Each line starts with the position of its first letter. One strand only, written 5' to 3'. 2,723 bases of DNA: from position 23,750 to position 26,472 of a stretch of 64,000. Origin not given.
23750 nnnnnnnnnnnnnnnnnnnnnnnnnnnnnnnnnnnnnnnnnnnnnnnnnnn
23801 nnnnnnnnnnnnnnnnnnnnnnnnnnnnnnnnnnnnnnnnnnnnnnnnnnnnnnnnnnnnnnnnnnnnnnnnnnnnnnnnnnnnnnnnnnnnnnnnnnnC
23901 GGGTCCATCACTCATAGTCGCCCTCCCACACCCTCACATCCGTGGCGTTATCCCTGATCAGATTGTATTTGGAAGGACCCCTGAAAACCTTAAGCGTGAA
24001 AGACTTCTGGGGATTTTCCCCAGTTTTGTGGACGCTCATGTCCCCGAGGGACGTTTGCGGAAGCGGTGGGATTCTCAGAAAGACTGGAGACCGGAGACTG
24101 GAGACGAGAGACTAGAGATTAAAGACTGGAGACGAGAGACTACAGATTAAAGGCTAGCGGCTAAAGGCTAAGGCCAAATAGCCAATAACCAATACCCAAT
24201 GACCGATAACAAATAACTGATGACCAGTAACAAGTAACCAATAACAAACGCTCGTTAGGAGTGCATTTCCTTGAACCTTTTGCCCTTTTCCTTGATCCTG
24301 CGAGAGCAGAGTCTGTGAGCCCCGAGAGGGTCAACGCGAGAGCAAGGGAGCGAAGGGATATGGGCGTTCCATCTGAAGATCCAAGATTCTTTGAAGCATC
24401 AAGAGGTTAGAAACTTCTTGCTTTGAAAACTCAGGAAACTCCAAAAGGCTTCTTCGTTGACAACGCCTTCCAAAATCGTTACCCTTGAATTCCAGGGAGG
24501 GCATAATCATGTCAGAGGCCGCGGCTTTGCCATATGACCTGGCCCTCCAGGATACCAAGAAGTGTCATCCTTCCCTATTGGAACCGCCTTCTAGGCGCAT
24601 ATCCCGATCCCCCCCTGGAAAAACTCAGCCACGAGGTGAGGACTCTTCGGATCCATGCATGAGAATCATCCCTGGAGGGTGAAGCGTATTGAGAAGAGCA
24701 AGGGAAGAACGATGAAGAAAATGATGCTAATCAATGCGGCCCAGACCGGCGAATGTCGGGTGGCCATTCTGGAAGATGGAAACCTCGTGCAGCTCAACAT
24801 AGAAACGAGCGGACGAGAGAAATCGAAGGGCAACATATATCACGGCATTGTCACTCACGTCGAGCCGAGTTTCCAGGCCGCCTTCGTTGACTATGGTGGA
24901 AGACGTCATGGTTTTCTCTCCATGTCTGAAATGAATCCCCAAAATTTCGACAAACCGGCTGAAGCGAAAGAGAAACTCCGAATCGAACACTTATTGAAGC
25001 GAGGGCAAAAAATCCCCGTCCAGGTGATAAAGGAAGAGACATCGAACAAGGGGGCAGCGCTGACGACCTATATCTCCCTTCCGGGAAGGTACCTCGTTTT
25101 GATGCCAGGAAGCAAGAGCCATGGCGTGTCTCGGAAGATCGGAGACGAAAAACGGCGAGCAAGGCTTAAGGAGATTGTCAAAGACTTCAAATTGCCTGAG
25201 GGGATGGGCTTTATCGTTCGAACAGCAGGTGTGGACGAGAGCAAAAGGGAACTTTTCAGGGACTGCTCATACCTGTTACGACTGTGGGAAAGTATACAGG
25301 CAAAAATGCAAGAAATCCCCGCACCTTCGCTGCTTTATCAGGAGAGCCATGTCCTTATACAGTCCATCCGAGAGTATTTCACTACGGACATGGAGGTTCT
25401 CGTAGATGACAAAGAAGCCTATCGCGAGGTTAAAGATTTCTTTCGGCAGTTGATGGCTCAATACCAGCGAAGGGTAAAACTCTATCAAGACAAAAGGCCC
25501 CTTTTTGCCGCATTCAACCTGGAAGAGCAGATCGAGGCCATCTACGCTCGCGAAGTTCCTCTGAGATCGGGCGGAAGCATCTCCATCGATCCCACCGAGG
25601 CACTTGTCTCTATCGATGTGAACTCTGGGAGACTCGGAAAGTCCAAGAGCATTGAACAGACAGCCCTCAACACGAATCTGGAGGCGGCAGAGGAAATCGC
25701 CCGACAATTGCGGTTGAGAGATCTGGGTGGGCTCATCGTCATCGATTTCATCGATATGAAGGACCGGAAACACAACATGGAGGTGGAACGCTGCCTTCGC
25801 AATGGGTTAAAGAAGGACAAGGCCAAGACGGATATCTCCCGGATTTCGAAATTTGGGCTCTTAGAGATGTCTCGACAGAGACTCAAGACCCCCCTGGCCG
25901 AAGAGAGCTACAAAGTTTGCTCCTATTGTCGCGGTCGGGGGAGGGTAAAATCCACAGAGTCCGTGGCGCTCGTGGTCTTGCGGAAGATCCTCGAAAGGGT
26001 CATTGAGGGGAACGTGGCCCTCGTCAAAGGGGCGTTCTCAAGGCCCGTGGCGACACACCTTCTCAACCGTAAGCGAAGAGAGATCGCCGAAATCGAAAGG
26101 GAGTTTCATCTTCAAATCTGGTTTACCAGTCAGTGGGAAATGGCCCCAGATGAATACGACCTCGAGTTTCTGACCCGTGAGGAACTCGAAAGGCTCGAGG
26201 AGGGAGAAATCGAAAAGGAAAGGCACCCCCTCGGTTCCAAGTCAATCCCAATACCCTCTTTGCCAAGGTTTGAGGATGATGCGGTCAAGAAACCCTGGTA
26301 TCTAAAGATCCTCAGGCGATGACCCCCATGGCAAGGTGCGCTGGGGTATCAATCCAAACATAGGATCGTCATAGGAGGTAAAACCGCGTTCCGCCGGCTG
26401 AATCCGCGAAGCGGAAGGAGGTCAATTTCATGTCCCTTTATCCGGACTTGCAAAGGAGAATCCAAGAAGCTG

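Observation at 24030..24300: Inverted copy of the heptad-repeat element upstream of the second RNase E/G gene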

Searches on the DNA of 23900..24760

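Call 68: search_rna_families(source=window, start=23900, end=24760, threshold=evalue, max_evalue=1)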
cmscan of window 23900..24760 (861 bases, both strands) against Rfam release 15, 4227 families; matches with E-value up to 1: 0.
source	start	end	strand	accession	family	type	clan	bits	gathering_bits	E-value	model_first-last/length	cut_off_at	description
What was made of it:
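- On 5'-UTR cis-regulatory RNA (for example an rne-leader-type autoregulatory element): Rfam gives no hit at E up to 1 (call 68).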

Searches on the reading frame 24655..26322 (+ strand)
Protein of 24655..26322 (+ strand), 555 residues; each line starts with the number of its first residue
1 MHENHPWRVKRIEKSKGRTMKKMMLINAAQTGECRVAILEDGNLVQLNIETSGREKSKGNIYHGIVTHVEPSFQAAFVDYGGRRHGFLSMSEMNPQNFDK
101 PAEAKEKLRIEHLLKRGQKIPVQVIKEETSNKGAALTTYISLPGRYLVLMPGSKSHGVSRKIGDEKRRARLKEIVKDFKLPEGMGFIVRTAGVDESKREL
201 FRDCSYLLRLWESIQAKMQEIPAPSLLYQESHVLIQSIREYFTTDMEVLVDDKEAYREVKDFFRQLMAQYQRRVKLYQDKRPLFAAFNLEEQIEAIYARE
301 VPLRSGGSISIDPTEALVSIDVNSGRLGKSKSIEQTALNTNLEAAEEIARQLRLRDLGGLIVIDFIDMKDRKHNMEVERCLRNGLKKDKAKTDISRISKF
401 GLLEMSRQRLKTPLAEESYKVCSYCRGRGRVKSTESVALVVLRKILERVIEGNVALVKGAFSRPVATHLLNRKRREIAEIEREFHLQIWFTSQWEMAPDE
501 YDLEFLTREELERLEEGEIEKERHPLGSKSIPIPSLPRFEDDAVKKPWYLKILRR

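Call 14: find_encoding_contigs(protein=window:24655-26322:+, flank=3000, max_places=6)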
Protein window:24655-26322:+ (555 aa): no gene with exactly this product is on record in the collection.

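Call 15: search_protein_families(library=ncbifam, proteins=[window:24655-26322:+])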
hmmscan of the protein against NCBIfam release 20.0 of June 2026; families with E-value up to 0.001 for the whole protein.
window:24655-26322:+ (555 aa): 5 families
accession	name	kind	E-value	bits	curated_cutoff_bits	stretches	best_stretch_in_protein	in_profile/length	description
NF008074.0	PRK10811.1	equivalog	2.2e-153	512.4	908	1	22-482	2-464/1068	ribonuclease E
TIGR00757.1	RNaseEG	subfamily_domain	1.5e-151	505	325.95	1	33-443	1-415/415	Rne/Rng family ribonuclease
NF008689.0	PRK11712.1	equivalog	8.8e-111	370.7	594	1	24-488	5-471/489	ribonuclease G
NF052588.1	RnaseEMycob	equivalog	7.4e-85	285.5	1400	1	35-436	340-751/945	ribonuclease E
NF052586.1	RnaseECyano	equivalog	7.6e-80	269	900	1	51-432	28-407/619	ribonuclease E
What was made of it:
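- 24712..26322 (+): RNase E-like gene of the Rne/Rng family. The start is at 24712 or 24724. NCBIfam TIGR00757, E 1.5e-151 (call 15).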

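Call 18: find_homologous_proteins(query=window:24655-26322:+, max_evalue=1e-50)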
Query window:24655-26322:+ (555 aa): 7999 proteins with E <= 1e-50 among 8000 candidates; the best 120 are listed.
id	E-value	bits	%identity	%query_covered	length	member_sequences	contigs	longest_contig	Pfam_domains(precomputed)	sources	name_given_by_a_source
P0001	0.0e+0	1175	100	96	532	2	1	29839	PF10150.15,PF00575.30,PF20833.3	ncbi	-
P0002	2.0e-290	982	82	97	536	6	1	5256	PF10150.15,PF00575.30,PF20833.3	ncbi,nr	ncbi:MAG: Rne/Rng family ribonuclease [Proteobacteria bacterium]|nr:Rne/Rng family ribonuclease [Pse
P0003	3.5e-287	971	81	97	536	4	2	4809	PF10150.15,PF00575.30,PF20833.3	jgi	jgi:ribonuclease E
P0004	7.3e-286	967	81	96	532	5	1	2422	PF10150.15,PF00575.30,PF20833.3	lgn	-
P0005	7.2e-283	957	80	97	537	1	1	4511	PF10150.15,PF00575.30,PF20833.3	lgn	-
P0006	6.9e-277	937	79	96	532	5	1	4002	PF10150.15,PF00575.30,PF20833.3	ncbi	-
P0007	1.1e-276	937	77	97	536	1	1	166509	PF10150.15,PF00575.30,PF20833.3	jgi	jgi:ribonuclease E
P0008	6.4e-275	931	79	97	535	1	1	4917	PF10150.15,PF00575.30,PF20833.3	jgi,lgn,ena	-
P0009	6.2e-274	928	79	97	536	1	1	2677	PF10150.15,PF20833.3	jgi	jgi:ribonuclease E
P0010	1.8e-273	926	77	96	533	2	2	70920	PF10150.15,PF00575.30,PF20833.3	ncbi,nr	ncbi:MAG: Rne/Rng family ribonuclease [Deltaproteobacteria bacterium]|nr:Rne/Rng family ribonuclease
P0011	2.1e-272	923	77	97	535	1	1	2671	PF10150.15,PF00575.30,PF20833.3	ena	-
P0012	4.1e-272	922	77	97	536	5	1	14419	PF10150.15,PF00575.30,PF20833.3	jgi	jgi:ribonuclease E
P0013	1.3e-271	920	77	97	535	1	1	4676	PF10150.15,PF00575.30,PF20833.3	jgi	jgi:ribonuclease E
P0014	2.3e-270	916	77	97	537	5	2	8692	PF10150.15,PF00575.30,PF20833.3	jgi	jgi:ribonuclease E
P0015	4.9e-270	915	77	97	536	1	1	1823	PF10150.15,PF00575.30,PF20833.3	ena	-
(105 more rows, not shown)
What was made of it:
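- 24712..26322 (+): P0001 is 100% identical at 532 aa (call 18).
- On Cyanobacterial STRR: The nearest protein homologues are labelled Proteobacteria or Deltaproteobacteria bacterium (call 18).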

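Call 19: find_encoding_contigs(protein=P0001, flank=10000, max_places=4)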
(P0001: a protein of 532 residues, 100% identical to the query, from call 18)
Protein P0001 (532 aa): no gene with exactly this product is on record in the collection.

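Call 20: find_encoding_contigs(protein=P0007, flank=10000, max_places=3)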
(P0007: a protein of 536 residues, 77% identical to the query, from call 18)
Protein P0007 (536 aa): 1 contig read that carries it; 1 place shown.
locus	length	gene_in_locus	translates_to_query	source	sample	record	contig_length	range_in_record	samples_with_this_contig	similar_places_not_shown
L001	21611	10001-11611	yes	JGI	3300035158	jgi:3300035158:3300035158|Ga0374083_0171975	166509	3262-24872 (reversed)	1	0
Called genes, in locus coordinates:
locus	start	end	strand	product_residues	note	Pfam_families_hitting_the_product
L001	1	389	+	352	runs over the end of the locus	PF00696:AA_kinase, PF01472:PUA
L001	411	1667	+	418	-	PF00171:Aldedh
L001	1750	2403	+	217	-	PF01467:CTP_transf_like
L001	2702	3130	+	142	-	PF02410:RsfS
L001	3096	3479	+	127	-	PF01258:zf-dskA_traR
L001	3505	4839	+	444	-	PF25062:ARM_TT21_N (weak), PF13432:TPR_16 (weak), PF25058:ARM_TT21 (weak), PF14559:TPR_19 (weak), PF23914:TPR_CcmH_CycH (weak), PF25063:ARM_TT21_C, PF14559:TPR_19 (weak), PF18073:Zn_ribbon_LapB (weak), +16 more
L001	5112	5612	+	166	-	PF00156:Pribosyltran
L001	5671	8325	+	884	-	PF05359:DUF748, PF13116:YhdP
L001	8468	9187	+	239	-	PF00990:GGDEF, PF24898:GGDEF_GdpP (weak)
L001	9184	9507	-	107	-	-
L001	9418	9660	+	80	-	-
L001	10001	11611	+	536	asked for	PF00575:S1, PF10150:RNase_E_G, PF20833:RNase_E_G_Thio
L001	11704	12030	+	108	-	-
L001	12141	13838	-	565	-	PF00920:ILVD_EDD_N, PF24877:ILV_EDD_C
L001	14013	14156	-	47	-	-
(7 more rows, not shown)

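Call 21: find_encoding_contigs(protein=P0010, flank=10000, max_places=3)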
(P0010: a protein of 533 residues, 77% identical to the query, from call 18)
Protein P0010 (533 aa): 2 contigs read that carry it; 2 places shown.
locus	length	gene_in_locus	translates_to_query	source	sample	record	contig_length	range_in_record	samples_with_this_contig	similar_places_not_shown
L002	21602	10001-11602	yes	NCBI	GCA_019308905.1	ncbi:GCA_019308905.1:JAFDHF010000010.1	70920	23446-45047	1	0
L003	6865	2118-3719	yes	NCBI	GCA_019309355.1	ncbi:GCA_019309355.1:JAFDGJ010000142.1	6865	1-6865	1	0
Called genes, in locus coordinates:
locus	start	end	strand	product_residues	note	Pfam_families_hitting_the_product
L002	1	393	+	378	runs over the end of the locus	PF00696:AA_kinase, PF01472:PUA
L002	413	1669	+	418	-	PF00171:Aldedh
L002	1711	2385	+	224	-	PF01467:CTP_transf_like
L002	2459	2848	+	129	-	PF02410:RsfS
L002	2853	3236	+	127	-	PF01258:zf-dskA_traR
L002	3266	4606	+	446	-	PF13424:TPR_12 (faint), PF25058:ARM_TT21 (faint), PF00515:TPR_1 (faint), PF07719:TPR_2 (faint), PF13174:TPR_6 (faint), PF13181:TPR_8 (faint), PF14559:TPR_19 (weak), PF18073:Zn_ribbon_LapB, +9 more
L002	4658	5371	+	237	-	PF18912:DZR_2, PF00156:Pribosyltran (weak)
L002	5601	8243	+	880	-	PF05170:AsmA (faint), PF05359:DUF748, PF13116:YhdP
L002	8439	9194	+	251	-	PF00990:GGDEF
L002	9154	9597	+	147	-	PF00293:NUDIX, PF14815:NUDIX_4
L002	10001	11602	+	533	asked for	PF00575:S1, PF10150:RNase_E_G, PF20833:RNase_E_G_Thio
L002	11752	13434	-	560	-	PF00920:ILVD_EDD_N, PF24877:ILV_EDD_C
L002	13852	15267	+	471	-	PF01547:SBP_bac_1, PF13416:SBP_bac_8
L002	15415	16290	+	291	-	PF00528:BPD_transp_1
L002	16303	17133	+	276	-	PF00528:BPD_transp_1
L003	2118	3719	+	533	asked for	PF00575:S1, PF10150:RNase_E_G, PF20833:RNase_E_G_Thio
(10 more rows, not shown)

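Call 38: list_cluster_members(proteins=[P0001, P0002, P0006])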
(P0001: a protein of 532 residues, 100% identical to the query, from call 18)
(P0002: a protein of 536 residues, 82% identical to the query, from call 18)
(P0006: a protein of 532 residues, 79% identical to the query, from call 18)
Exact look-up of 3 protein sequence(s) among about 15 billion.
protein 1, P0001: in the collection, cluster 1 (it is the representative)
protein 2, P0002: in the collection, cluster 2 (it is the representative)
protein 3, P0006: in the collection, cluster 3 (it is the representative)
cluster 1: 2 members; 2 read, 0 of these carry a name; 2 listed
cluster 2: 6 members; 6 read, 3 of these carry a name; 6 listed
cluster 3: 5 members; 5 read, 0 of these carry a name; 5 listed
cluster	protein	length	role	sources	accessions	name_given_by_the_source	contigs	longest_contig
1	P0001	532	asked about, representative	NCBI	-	-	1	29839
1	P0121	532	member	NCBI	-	-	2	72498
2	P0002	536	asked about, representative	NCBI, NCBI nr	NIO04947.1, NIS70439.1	MAG: Rne/Rng family ribonuclease [Proteobacteria bacterium] | Rne/Rng family ribonuclease [Pseudomonadota bacterium]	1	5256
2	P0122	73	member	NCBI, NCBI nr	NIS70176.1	MAG: S1 RNA-binding domain-containing protein, partial [Proteobacteria bacterium] | S1 RNA-binding domain-containing protein [Pseudomonadota bacterium]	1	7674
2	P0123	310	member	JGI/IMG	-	ribonuclease E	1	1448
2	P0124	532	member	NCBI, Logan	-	-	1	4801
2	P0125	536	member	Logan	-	-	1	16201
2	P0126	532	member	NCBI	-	-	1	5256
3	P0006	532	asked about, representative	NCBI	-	-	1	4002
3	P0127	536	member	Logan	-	-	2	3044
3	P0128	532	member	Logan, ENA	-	-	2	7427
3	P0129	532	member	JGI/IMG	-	-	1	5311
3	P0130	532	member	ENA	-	-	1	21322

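Call 53: find_encoding_contigs(protein=P0121, flank=3000, max_places=4)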
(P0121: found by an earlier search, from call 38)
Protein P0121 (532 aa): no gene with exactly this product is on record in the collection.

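Call 54: find_encoding_contigs(protein=P0002, flank=3000, max_places=4)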
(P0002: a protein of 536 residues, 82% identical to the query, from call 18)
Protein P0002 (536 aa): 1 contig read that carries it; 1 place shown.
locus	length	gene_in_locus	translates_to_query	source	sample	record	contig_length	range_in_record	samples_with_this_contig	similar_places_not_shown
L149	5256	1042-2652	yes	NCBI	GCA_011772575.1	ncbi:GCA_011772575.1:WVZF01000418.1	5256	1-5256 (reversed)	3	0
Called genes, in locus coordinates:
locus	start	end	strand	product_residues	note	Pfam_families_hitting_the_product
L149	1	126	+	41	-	?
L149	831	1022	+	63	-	-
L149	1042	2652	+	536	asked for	PF00575:S1, PF10150:RNase_E_G, PF20833:RNase_E_G_Thio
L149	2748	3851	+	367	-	-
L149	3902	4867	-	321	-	PF00180:Iso_dh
